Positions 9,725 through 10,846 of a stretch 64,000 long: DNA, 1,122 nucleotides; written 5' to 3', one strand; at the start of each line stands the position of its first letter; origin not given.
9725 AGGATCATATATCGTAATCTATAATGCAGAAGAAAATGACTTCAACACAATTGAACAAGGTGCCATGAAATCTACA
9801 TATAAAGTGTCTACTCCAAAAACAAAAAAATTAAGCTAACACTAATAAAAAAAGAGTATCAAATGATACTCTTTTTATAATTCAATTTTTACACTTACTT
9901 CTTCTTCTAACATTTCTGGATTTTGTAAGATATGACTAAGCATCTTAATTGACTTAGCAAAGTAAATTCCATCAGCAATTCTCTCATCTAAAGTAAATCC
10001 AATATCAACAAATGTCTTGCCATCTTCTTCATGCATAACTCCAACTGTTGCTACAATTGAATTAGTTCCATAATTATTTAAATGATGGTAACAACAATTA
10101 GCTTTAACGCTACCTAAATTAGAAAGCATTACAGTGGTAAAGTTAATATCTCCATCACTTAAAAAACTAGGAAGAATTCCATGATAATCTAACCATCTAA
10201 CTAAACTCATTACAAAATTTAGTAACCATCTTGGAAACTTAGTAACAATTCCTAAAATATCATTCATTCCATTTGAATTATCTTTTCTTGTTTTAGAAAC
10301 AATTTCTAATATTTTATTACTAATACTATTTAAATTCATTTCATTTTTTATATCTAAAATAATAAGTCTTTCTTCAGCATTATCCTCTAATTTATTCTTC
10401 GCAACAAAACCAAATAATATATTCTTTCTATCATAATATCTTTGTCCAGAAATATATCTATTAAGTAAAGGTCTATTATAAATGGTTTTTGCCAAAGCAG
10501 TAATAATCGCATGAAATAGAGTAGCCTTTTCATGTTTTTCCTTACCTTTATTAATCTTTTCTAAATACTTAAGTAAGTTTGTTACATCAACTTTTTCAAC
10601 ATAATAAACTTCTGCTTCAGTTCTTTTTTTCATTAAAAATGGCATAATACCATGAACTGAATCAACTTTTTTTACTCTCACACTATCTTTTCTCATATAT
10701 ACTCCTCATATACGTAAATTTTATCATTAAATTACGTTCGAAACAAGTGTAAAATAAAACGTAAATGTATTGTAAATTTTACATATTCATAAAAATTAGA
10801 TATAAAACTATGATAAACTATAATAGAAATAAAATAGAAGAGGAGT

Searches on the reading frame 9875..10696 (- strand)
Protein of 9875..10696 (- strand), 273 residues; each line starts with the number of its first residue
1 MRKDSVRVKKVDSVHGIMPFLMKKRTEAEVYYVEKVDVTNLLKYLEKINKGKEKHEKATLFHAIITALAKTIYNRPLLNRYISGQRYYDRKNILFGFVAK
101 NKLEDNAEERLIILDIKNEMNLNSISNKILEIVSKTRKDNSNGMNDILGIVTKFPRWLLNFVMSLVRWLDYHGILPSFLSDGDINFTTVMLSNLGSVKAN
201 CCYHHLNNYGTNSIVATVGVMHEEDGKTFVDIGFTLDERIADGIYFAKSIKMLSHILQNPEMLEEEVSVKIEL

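Call 8: search_protein_families(library=pfam, proteins=[window:9875-10696:-], max_evalue=0.01)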
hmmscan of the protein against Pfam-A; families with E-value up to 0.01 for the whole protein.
window:9875-10696:- (273 aa): 2 families
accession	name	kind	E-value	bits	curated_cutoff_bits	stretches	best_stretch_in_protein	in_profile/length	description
PF00198.28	2-oxoacid_dh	-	8.8e-13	48.7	23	1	23-139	23-138/232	2-oxoacid dehydrogenases acyltransferase (catalytic domain)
PF14130.12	Cap4_nuclease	-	0.0019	18.9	26.2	1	54-167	63-158/200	Cap4, dsDNA endonuclease domain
